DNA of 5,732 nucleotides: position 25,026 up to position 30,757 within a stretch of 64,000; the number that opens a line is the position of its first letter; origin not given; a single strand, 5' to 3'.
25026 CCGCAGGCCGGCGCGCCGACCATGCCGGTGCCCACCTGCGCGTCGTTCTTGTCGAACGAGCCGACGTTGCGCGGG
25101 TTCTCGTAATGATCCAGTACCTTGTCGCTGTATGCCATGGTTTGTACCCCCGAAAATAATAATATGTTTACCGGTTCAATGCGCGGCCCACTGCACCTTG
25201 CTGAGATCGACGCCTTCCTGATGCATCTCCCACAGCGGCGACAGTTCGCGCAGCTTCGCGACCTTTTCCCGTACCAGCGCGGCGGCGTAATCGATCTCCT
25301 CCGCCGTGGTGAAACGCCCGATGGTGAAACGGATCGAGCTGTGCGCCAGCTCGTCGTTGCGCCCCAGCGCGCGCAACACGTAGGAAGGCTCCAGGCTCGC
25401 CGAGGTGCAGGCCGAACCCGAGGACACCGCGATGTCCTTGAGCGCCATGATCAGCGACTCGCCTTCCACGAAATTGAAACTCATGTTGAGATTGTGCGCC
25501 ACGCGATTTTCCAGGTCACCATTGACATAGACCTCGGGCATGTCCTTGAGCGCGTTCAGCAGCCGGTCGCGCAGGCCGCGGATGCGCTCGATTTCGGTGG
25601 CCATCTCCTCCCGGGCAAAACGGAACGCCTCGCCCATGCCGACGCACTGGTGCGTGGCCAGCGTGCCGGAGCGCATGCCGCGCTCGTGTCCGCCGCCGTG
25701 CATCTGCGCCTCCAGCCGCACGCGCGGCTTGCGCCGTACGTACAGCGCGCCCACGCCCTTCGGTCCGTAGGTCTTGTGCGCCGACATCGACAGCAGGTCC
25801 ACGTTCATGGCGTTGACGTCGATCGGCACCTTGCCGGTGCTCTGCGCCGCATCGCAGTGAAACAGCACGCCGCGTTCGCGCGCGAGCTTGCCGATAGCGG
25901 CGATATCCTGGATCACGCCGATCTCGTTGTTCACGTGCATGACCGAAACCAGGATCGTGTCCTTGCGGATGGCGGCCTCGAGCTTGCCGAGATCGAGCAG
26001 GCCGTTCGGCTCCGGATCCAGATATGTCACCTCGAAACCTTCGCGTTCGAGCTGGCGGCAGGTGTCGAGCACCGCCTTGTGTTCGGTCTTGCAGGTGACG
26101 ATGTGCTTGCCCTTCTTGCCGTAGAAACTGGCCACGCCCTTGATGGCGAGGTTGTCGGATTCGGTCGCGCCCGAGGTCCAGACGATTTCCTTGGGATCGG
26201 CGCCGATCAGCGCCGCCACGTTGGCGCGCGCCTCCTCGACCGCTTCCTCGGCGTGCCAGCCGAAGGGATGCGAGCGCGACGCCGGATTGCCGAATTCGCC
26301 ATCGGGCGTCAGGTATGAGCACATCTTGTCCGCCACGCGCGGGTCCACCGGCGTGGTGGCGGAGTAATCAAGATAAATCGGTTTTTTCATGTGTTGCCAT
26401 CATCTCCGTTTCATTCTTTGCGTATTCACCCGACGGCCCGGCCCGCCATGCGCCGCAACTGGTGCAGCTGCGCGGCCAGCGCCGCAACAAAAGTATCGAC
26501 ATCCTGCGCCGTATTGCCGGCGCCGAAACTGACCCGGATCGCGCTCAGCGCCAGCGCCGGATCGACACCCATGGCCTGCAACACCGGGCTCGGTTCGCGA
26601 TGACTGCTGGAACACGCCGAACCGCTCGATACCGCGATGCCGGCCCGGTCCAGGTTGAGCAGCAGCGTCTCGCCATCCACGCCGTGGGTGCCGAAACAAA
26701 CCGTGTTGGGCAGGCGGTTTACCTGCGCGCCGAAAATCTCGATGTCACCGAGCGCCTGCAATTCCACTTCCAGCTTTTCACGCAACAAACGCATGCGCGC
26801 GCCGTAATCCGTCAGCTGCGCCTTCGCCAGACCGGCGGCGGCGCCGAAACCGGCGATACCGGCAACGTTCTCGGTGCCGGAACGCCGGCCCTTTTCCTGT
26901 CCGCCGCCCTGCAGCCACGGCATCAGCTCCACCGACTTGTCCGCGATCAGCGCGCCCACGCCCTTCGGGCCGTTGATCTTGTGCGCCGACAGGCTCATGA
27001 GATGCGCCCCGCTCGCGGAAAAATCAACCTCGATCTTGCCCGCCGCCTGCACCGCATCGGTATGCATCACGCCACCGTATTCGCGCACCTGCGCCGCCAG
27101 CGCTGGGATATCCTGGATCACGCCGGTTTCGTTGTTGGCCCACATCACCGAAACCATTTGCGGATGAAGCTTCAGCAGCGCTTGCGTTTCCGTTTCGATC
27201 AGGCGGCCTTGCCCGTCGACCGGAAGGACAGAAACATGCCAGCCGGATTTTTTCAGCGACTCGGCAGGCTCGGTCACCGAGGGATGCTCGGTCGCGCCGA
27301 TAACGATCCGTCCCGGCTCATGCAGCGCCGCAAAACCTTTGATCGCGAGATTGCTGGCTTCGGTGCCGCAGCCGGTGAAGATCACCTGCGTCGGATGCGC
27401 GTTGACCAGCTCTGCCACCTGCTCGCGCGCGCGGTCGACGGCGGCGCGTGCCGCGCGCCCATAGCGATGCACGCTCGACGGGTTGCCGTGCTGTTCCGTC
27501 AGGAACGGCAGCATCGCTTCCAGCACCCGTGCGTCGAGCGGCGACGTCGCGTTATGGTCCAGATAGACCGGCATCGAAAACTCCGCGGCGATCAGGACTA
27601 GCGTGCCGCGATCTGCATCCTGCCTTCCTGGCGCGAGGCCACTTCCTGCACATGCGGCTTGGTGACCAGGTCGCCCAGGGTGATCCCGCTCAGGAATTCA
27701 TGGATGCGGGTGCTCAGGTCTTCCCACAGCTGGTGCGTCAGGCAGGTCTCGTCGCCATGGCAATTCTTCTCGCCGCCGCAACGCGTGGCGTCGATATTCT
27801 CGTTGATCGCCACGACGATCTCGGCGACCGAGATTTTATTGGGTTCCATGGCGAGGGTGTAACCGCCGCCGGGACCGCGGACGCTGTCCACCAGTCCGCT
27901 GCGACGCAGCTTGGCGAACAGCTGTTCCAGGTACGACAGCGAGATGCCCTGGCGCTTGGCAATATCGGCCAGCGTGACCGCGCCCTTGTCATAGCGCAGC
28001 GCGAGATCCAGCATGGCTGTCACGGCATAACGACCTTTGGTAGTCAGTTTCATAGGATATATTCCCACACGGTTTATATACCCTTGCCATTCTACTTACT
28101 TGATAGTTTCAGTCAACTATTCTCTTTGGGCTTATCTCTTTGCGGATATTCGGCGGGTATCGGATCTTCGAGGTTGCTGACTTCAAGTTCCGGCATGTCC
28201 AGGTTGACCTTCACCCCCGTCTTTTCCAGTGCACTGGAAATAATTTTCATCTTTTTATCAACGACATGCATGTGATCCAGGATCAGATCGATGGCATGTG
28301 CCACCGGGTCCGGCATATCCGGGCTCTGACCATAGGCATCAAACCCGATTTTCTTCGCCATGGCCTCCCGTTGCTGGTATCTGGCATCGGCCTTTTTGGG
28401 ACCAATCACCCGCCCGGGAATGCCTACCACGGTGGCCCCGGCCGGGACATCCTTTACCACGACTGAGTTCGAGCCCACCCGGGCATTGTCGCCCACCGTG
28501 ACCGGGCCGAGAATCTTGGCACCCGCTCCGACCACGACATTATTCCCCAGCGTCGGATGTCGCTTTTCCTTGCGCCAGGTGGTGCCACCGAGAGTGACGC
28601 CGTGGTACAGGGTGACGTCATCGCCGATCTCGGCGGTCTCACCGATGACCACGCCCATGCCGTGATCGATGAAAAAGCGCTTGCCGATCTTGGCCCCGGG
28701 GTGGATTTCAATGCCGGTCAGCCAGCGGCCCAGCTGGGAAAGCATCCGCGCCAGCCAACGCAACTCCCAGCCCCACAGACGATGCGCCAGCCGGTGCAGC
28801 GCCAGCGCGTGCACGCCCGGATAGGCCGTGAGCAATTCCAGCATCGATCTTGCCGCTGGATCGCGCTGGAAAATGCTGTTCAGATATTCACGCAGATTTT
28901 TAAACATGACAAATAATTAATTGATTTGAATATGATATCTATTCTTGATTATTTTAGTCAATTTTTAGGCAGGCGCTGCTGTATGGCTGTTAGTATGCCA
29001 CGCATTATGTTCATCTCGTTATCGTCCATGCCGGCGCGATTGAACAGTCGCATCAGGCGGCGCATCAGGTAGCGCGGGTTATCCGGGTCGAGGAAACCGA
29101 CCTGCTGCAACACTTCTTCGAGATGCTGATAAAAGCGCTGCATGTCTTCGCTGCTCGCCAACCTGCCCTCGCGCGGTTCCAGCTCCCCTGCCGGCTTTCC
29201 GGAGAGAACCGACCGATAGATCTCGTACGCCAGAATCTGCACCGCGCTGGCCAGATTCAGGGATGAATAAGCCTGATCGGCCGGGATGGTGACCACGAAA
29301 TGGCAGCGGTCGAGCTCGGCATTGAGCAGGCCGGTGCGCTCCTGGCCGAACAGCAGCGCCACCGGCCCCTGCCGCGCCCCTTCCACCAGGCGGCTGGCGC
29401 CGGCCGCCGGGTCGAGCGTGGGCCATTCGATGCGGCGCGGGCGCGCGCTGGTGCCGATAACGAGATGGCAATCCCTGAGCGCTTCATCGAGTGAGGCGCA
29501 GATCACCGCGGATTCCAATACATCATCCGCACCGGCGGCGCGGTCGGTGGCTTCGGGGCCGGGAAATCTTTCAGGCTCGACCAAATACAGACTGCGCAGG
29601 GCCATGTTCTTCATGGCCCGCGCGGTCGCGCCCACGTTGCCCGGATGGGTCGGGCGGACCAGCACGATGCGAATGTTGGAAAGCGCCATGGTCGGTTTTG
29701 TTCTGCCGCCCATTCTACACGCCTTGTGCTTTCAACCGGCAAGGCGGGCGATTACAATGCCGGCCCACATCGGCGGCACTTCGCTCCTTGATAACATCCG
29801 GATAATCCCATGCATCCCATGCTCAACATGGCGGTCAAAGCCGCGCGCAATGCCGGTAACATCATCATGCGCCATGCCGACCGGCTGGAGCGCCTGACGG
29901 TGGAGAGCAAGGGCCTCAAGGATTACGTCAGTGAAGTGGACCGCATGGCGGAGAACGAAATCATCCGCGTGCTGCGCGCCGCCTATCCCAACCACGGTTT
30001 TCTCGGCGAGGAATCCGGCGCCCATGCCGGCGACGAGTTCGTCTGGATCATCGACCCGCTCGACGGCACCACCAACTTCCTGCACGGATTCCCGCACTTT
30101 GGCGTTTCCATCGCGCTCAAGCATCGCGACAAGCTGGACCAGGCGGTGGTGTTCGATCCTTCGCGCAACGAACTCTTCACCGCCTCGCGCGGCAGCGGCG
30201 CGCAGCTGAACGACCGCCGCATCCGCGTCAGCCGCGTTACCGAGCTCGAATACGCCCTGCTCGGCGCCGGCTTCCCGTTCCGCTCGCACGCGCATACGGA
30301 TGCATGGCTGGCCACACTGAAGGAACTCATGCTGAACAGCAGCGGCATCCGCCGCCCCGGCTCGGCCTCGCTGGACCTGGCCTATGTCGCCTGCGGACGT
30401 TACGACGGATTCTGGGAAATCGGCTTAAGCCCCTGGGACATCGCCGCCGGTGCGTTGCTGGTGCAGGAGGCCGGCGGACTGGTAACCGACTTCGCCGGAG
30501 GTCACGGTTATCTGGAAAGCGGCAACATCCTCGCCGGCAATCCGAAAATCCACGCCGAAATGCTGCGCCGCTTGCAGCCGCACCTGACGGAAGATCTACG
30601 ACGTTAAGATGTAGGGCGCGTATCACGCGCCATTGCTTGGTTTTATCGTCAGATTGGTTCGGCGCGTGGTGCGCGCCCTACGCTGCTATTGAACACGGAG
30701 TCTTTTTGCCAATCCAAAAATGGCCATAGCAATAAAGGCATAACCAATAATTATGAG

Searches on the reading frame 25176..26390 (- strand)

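Call 56: search_protein_families(library=ncbifam, proteins=[window:25176-26390:-], max_evalue=1e-10)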
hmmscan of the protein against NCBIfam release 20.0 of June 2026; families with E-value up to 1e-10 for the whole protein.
window:25176-26390:- (404 aa): 15 families
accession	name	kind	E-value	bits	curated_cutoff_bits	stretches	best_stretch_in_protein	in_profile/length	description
NF010611.0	PRK14012.1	equivalog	6.2e-231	766.4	548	1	1-404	3-406/406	IscS subfamily cysteine desulfurase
TIGR02006.1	IscS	equivalog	3.6e-226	750.7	643.2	1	1-404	1-402/402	IscS subfamily cysteine desulfurase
TIGR03402.1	FeS_nifS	equivalog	2.3e-139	464.4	530.75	1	5-386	1-379/379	cysteine desulfurase NifS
TIGR03235.1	DNA_S_dndA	equivalog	1.5e-130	435.6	480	1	6-356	1-352/353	cysteine desulfurase DndA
TIGR03403.1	nifS_epsilon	equivalog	4.3e-107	358.2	587.7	1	5-384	1-380/382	NifS family cysteine desulfurase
NF002806.0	PRK02948.1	subfamily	2.1e-88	296.9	304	1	5-370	2-365/381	IscS subfamily cysteine desulfurase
TIGR01977.1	am_tr_V_EF2568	hypoth_equivalog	3.4e-48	164.5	377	1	5-374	1-374/376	cysteine desulfurase family protein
TIGR01979.1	sufS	subfamily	1.1e-47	162.8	475.1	1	3-367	18-389/403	SufS family cysteine desulfurase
NF040779.1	Sec_lyase_SclA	exception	7.7e-36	123.8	525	1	5-373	1-373/378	selenocysteine lyase SclA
NF041166.1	f2_encap_cargo1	exception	9.1e-32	110.9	800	1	4-234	246-475/623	family 2A encapsulin nanocompartment cargo protein cysteine desulfurase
TIGR01976.1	am_tr_V_VC1184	hypoth_equivalog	3.2e-31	109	352.35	1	4-369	19-397/401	cysteine desulfurase-like protein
NF006791.0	PRK09295.1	equivalog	1.7e-27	96.6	661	1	39-222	57-242/406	cysteine desulfurase SufS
NF008126.0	PRK10874.1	equivalog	2e-27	96.3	607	1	5-234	21-249/401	cysteine desulfurase CsdA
TIGR03392.1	FeS_syn_CsdA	equivalog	1.3e-25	90.5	493.6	1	34-226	45-239/398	cysteine desulfurase CsdA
TIGR04343.1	egtE_PLP_lyase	equivalog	9.9e-19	67.3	400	1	50-255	55-249/370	ergothioneine biosynthesis PLP-dependent enzyme EgtE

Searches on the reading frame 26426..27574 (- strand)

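Call 56: search_protein_families(library=ncbifam, proteins=[window:26426-27574:-], max_evalue=1e-10)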
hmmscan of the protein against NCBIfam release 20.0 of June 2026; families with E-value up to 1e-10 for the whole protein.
window:26426-27574:- (382 aa): 15 families
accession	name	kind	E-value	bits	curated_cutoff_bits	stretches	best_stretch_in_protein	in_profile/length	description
TIGR03402.1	FeS_nifS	equivalog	5.7e-125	417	530.75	1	3-377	1-377/379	cysteine desulfurase NifS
TIGR03235.1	DNA_S_dndA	equivalog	4.3e-102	342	480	1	4-349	1-352/353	cysteine desulfurase DndA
TIGR03403.1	nifS_epsilon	equivalog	8e-100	334.3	587.7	1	3-376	1-379/382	NifS family cysteine desulfurase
NF010611.0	PRK14012.1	equivalog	1.3e-98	330.6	548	1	1-377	5-386/406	IscS subfamily cysteine desulfurase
TIGR02006.1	IscS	equivalog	5.7e-94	315.4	643.2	1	1-377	3-382/402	IscS subfamily cysteine desulfurase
NF002806.0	PRK02948.1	subfamily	1e-76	258.4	304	1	3-373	2-375/381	IscS subfamily cysteine desulfurase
TIGR01979.1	sufS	subfamily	1.4e-47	162.4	475.1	2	3-225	20-248/403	SufS family cysteine desulfurase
TIGR01977.1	am_tr_V_EF2568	hypoth_equivalog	1e-35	123.5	377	1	3-366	1-373/376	cysteine desulfurase family protein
TIGR01976.1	am_tr_V_VC1184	hypoth_equivalog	4.2e-34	118.5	352.35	1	3-366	20-401/401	cysteine desulfurase-like protein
NF041166.1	f2_encap_cargo1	exception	1.4e-32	113.6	800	1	3-367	247-621/623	family 2A encapsulin nanocompartment cargo protein cysteine desulfurase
NF008126.0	PRK10874.1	equivalog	2.9e-28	99.1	607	1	3-373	21-399/401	cysteine desulfurase CsdA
TIGR03392.1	FeS_syn_CsdA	equivalog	1e-27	97.4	493.6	1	3-373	18-396/398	cysteine desulfurase CsdA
NF006791.0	PRK09295.1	equivalog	7.2e-26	91.2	661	1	3-367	25-399/406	cysteine desulfurase SufS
NF040779.1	Sec_lyase_SclA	exception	4.4e-24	85.1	525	1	3-368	1-375/378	selenocysteine lyase SclA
TIGR04343.1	egtE_PLP_lyase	equivalog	2e-17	63.1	400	1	2-249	14-263/370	ergothioneine biosynthesis PLP-dependent enzyme EgtE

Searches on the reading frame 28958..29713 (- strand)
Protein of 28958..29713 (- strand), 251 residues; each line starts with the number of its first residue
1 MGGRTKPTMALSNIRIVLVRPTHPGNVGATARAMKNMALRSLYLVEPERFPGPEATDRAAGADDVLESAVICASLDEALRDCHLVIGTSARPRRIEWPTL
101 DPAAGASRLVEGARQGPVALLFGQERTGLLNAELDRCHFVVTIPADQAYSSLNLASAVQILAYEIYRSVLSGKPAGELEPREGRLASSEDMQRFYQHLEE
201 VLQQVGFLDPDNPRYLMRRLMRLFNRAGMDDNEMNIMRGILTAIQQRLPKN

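Call 54: search_protein_families(library=pfam, proteins=[window:28958-29713:-], max_evalue=0.00001)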
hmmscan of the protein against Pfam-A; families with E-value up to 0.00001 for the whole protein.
window:28958-29713:- (251 aa): 1 family
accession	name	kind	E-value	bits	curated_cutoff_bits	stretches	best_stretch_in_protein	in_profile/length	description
PF00588.24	SpoU_methylase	-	2.2e-29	102.8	29.7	1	14-163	2-142/142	SpoU rRNA Methylase family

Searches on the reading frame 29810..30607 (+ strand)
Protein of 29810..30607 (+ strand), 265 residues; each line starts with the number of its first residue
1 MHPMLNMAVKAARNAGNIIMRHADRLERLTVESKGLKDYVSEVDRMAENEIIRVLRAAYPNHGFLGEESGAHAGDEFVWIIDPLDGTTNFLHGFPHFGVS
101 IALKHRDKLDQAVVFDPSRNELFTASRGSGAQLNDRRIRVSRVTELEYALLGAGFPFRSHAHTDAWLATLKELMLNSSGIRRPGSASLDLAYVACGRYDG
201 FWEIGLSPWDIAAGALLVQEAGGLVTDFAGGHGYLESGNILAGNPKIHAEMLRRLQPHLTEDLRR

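Call 54: search_protein_families(library=pfam, proteins=[window:29810-30607:+], max_evalue=0.00001)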
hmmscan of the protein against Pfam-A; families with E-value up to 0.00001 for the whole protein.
window:29810-30607:+ (265 aa): 1 family
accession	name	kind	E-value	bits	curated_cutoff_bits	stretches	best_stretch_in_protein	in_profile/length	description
PF00459.30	Inositol_P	-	1.9e-70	237.9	27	1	2-256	3-266/271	Inositol monophosphatase family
